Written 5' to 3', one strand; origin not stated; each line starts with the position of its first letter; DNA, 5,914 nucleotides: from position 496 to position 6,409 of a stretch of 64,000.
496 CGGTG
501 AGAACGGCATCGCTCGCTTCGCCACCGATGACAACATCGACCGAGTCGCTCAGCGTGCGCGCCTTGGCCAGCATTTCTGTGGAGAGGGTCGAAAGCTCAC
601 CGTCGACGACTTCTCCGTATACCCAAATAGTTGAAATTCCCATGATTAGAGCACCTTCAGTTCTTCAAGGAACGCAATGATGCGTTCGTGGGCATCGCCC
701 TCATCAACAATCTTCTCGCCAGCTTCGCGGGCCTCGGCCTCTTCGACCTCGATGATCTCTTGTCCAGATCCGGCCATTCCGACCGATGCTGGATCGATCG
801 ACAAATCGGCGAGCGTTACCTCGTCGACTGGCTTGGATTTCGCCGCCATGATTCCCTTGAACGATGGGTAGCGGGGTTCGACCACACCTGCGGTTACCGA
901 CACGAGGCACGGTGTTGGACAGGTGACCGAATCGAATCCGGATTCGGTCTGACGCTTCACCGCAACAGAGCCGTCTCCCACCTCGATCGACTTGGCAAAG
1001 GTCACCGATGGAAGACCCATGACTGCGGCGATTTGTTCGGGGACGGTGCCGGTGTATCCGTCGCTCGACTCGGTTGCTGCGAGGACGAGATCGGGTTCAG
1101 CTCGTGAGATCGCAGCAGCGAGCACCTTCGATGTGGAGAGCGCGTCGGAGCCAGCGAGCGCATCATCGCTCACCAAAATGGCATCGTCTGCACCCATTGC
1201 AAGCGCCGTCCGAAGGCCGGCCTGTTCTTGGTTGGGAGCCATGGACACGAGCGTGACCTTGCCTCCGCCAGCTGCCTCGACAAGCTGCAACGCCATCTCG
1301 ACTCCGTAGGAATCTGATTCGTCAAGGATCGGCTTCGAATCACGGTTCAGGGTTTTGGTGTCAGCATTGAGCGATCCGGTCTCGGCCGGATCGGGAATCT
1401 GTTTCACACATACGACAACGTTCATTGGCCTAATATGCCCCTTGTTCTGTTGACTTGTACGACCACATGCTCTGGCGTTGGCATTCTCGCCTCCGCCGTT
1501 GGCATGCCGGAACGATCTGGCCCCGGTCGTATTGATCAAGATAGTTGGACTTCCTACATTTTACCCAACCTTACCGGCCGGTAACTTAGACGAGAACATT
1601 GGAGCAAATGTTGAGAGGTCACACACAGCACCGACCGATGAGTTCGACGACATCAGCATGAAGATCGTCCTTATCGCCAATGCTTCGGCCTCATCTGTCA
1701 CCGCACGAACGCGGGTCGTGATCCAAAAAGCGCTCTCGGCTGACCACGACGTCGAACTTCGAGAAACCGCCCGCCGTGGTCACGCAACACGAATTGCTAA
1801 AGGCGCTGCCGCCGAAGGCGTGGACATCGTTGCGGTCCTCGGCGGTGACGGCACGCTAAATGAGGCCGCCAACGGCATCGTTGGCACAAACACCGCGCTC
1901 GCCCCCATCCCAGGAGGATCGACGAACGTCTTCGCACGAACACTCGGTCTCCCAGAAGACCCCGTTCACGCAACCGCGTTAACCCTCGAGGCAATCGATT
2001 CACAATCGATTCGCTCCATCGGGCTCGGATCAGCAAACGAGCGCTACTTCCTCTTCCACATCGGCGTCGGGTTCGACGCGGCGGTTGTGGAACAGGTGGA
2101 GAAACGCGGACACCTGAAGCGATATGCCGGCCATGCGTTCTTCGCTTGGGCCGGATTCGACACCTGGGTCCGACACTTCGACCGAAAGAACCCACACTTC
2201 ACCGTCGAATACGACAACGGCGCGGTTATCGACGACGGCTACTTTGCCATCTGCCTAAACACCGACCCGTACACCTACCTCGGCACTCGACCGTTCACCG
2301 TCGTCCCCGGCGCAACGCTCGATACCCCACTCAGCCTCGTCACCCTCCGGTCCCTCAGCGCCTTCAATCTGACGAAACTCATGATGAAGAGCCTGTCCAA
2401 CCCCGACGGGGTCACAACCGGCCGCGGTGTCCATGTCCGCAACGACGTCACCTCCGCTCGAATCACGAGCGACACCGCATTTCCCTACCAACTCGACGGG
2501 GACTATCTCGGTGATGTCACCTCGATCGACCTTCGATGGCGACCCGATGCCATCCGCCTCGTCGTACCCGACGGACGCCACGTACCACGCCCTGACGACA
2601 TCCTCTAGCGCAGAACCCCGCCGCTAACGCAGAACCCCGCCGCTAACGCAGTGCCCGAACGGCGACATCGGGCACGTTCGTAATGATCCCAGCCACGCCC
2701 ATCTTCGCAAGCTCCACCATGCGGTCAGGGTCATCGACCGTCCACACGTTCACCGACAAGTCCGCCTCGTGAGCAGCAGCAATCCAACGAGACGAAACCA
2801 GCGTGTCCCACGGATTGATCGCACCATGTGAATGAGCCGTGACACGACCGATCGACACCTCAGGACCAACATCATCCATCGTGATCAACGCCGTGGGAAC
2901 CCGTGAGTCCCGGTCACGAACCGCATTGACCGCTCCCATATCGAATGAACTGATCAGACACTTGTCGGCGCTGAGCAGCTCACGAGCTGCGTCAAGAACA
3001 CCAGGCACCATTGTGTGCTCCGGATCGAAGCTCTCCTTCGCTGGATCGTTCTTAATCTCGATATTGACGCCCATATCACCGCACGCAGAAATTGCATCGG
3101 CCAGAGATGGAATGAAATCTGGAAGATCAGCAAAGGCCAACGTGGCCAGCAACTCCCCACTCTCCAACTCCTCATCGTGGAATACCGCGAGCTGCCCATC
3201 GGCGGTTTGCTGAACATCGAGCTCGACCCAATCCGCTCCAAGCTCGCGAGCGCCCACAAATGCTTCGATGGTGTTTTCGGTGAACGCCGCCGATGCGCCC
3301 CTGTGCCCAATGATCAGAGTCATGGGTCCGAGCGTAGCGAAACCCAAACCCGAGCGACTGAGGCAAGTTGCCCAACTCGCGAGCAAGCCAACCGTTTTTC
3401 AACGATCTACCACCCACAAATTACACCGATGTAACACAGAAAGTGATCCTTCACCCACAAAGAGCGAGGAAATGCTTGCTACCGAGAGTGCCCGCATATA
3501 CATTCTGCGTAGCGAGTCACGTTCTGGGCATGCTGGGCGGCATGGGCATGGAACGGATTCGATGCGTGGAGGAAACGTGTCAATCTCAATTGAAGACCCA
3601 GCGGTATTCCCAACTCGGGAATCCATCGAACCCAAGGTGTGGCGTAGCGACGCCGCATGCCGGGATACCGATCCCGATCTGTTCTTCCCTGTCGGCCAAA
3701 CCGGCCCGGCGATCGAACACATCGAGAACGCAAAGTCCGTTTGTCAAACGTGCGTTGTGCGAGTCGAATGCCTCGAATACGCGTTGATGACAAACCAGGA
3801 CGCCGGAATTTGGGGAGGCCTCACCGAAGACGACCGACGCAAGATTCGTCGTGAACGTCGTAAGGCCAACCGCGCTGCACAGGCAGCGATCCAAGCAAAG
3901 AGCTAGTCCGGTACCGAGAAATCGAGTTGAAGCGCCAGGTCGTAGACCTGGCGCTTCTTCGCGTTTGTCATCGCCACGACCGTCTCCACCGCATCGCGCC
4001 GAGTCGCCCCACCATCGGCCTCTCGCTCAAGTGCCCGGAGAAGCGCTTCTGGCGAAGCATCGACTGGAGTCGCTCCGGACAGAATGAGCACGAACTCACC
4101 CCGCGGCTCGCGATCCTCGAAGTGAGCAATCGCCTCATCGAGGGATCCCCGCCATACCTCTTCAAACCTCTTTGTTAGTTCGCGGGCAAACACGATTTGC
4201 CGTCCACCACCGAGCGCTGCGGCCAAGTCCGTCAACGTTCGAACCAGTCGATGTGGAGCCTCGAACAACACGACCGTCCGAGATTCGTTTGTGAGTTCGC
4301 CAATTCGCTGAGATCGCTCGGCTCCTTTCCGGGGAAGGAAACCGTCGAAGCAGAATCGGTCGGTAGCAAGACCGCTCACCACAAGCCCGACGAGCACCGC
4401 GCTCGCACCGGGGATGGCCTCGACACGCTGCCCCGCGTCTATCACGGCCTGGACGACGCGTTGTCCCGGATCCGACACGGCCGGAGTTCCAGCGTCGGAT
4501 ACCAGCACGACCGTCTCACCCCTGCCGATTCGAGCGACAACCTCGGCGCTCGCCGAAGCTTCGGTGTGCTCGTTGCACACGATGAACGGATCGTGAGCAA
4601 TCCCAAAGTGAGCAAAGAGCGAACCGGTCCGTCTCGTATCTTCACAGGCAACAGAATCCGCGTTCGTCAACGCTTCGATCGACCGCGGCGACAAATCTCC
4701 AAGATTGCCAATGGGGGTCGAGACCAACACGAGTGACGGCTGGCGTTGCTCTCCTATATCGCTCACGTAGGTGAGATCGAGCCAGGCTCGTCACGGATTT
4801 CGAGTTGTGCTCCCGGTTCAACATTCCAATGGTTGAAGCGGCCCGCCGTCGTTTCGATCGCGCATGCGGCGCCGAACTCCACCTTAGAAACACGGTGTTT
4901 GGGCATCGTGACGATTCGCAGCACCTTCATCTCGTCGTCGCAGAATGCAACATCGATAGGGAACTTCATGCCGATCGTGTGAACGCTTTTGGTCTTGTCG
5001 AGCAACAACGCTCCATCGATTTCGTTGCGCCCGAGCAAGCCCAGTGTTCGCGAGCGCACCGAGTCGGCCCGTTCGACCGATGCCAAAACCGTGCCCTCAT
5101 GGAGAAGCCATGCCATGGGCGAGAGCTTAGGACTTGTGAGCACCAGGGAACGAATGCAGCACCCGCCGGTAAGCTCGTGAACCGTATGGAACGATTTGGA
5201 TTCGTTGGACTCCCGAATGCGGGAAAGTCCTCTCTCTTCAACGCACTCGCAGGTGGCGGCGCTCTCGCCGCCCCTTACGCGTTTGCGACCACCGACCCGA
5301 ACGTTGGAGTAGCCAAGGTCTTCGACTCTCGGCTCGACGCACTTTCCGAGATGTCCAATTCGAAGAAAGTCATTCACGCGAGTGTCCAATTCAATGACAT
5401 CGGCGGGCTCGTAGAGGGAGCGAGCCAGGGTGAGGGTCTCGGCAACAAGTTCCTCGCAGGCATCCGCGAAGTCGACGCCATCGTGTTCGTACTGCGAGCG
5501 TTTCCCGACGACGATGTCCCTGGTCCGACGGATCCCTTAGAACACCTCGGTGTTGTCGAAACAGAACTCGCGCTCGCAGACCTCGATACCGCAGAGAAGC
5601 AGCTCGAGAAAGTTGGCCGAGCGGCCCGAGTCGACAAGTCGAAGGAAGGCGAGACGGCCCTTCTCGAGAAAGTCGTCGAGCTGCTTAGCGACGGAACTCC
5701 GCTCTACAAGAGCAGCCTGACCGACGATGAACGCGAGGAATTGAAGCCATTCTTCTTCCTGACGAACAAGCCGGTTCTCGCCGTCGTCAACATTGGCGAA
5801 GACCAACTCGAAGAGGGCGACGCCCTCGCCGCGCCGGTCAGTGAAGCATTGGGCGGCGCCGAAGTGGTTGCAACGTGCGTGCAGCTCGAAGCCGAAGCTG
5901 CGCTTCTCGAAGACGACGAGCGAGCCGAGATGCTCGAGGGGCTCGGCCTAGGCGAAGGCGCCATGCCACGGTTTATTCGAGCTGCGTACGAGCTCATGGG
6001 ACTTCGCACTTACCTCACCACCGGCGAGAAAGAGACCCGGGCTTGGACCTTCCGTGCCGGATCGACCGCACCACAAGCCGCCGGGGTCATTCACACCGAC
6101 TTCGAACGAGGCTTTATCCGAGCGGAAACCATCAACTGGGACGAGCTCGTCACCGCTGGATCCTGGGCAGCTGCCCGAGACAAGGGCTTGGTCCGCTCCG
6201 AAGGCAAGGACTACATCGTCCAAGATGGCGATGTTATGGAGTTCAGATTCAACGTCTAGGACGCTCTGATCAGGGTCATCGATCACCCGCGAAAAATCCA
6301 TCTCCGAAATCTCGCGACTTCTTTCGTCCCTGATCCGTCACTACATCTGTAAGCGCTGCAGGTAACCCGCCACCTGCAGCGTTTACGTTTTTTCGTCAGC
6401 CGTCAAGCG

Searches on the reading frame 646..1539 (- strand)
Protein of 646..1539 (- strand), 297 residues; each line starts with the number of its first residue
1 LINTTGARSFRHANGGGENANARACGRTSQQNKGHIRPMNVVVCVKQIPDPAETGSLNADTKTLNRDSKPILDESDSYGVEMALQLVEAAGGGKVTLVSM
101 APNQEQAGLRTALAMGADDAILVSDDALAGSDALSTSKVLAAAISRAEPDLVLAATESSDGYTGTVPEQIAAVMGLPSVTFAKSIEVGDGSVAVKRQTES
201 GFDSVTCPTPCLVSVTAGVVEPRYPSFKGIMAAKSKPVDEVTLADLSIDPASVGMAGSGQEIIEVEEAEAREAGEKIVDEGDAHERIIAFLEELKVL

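Call 32: search_protein_families(library=pfam, proteins=[window:646-1539:-])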
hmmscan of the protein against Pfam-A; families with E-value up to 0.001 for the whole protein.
window:646-1539:- (297 aa): 1 family
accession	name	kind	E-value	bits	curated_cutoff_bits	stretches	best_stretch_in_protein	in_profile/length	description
PF01012.27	ETF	-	8.5e-40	136.9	26.7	1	64-245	4-180/181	Electron transfer flavoprotein domain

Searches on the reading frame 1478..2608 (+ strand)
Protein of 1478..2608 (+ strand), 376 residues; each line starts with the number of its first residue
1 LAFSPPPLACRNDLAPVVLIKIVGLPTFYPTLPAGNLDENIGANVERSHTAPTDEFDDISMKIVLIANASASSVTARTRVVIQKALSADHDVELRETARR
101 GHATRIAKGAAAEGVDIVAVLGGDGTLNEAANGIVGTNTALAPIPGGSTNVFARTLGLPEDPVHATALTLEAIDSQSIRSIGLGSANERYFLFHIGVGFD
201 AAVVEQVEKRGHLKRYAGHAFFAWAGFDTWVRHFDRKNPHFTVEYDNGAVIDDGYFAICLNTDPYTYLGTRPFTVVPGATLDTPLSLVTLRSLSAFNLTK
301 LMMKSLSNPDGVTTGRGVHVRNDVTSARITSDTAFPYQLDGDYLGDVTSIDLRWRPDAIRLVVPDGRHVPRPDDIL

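Call 32: search_protein_families(library=pfam, proteins=[window:1478-2608:+])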
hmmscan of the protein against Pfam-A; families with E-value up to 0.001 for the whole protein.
window:1478-2608:+ (376 aa): 2 families
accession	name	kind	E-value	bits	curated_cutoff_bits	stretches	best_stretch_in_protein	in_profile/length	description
PF00781.29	DAGK_cat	-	4.2e-24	85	23.6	1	62-179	1-118/125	Diacylglycerol kinase catalytic domain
PF01513.26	NAD_kinase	-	0.00042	21.1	25.5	1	55-149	11-107/130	ATP-NAD kinase N-terminal domain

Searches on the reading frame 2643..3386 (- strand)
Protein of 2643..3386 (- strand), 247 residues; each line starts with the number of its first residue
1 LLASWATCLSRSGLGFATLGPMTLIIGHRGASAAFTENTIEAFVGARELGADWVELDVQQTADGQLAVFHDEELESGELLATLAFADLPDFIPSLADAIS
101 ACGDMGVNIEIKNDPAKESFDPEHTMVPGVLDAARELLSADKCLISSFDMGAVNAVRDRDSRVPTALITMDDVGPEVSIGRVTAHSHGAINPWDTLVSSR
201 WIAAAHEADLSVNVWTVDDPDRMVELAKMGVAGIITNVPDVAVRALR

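Call 32: search_protein_families(library=pfam, proteins=[window:2643-3386:-])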
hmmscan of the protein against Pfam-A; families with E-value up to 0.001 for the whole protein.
window:2643-3386:- (247 aa): 2 families
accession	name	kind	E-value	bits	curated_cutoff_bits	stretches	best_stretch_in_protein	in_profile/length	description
PF03009.23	GDPD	-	3.6e-38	132.5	23.6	1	28-240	1-243/244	Glycerophosphoryl diester phosphodiesterase family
PF13653.12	GDPD_2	-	5.6e-06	27.1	27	1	211-239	1-29/30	Glycerophosphoryl diester phosphodiesterase family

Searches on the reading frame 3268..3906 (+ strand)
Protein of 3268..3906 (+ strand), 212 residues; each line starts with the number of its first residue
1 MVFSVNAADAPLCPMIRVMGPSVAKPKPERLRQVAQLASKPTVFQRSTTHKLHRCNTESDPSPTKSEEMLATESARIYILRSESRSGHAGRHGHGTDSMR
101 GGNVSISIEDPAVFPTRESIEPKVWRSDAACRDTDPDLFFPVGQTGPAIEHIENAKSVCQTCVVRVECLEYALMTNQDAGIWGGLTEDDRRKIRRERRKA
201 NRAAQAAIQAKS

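Call 32: search_protein_families(library=pfam, proteins=[window:3268-3906:+])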
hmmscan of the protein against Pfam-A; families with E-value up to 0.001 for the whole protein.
window:3268-3906:+ (212 aa): 1 family
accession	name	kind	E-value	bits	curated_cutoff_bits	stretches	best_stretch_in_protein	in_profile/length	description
PF02467.21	Whib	-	5.8e-24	84.9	23.6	1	125-192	1-64/65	Transcription factor WhiB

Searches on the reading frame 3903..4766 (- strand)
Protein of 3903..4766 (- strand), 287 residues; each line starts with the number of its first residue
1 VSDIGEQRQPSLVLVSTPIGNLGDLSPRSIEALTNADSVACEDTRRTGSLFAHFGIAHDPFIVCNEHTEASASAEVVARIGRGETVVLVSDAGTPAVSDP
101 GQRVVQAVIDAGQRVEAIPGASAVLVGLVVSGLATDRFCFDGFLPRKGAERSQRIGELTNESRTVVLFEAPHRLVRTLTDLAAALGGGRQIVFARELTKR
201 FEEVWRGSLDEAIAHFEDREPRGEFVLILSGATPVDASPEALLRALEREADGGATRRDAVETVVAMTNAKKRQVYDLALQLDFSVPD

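Call 32: search_protein_families(library=pfam, proteins=[window:3903-4766:-])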
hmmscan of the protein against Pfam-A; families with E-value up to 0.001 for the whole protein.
window:3903-4766:- (287 aa): 1 family
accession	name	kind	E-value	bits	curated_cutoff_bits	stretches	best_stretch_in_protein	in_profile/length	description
PF00590.25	TP_methylase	-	8.3e-29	101.5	27.8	1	12-212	2-211/212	Tetrapyrrole (Corrin/Porphyrin) Methylases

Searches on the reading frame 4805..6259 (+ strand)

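Call 32: search_protein_families(library=pfam, proteins=[window:4805-6259:+])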
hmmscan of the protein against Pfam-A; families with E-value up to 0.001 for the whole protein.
window:4805-6259:+ (484 aa): 2 families
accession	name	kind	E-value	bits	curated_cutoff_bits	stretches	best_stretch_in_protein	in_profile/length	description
PF06071.19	YchF-GTPase_C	-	1.7e-37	127.8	27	1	400-483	1-84/84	Protein of unknown function (DUF933)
PF01926.29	MMR_HSR1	-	8.2e-18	65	21.9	1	131-232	2-85/113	50S ribosome-binding GTPase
